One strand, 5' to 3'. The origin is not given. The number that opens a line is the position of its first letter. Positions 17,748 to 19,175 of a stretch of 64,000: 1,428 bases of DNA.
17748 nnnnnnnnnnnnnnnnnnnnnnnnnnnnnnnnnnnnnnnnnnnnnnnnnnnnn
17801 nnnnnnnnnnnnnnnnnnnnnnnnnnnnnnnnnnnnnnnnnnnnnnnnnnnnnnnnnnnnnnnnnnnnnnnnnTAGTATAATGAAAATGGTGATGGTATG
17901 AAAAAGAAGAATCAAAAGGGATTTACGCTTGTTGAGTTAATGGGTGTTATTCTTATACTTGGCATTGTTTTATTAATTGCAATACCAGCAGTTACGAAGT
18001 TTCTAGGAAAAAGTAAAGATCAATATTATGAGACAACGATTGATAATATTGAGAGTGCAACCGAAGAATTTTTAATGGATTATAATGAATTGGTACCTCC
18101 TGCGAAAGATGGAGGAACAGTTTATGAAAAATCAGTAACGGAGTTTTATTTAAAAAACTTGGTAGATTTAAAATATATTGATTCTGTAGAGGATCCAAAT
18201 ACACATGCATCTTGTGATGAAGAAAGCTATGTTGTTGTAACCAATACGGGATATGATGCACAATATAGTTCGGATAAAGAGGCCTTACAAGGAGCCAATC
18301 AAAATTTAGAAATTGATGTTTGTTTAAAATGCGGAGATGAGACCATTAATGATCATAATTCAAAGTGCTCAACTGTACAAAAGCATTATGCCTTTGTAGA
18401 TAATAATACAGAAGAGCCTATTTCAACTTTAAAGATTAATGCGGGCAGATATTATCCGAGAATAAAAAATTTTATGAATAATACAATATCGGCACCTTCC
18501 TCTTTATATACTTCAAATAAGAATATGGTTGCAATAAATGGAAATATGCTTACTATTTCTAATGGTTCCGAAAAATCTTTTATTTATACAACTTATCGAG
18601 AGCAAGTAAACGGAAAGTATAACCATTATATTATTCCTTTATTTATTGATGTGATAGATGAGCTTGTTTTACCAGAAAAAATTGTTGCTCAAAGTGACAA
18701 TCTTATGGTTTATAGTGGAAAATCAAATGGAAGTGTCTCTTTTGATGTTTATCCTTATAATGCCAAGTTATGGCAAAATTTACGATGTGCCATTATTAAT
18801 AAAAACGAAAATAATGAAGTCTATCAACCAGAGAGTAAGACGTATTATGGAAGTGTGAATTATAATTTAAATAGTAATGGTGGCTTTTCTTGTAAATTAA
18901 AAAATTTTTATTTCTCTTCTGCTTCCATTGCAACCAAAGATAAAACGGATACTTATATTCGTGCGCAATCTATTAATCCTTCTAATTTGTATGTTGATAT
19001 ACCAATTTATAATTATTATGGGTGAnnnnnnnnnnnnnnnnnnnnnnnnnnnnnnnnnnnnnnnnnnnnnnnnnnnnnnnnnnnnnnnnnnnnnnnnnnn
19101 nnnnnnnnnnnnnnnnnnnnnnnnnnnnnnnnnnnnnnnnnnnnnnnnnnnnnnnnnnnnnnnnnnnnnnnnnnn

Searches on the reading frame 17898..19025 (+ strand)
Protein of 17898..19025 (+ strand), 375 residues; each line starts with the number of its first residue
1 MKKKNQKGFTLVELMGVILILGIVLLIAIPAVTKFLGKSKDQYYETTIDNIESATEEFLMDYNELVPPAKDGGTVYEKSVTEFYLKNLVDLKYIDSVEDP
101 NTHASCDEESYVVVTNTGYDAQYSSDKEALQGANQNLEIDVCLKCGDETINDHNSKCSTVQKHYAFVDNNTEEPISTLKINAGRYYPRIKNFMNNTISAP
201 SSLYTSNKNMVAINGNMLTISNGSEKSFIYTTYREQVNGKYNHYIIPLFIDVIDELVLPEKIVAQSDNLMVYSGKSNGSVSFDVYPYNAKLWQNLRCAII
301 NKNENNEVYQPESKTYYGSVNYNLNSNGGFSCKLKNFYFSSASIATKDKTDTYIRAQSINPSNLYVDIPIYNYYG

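Call 7: search_protein_families(library=pfam, proteins=[window:17898-19025:+], max_evalue=0.01)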
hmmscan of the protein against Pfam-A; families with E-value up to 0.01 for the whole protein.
window:17898-19025:+ (375 aa): 1 family
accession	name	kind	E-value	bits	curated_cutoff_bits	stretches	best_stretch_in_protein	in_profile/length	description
PF07963.17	N_methyl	-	6e-09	35.6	21.2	1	3-29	1-27/27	Prokaryotic N-terminal methylation motif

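Call 8: search_protein_families(library=ncbifam, proteins=[window:17898-19025:+], max_evalue=0.01)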
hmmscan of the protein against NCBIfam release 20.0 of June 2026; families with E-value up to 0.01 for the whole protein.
window:17898-19025:+ (375 aa): 7 families
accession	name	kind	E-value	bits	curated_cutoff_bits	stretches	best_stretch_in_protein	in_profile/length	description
NF040999.1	pilin_ComGC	equivalog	2.1e-08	34.3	75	1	6-64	1-59/84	competence type IV pilus major pilin ComGC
TIGR01710.1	typeII_sec_gspG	equivalog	2.6e-08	34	88.85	1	7-72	1-65/134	type II secretion system major pseudopilin GspG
NF041775.1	typeIV_PilA_Myxo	equivalog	1.1e-07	32.1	400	1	6-61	10-65/214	type IV pilin protein PilA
NF007862.0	PRK10574.1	equivalog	1e-05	25.7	138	1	4-39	2-37/145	prepilin peptidase-dependent pilin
TIGR02532.1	IV_pilin_GFxxxE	domain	2.4e-05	24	16.3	1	6-29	1-24/24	prepilin-type N-terminal cleavage/methylation domain-containing protein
NF041013.1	T4P_ComGE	equivalog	0.0011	19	49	1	4-40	1-37/83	competence type IV pilus minor pilin ComGE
TIGR01708.2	typeII_sec_gspH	equivalog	0.0014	18.7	80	1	6-29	1-24/169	type II secretion system minor pseudopilin GspH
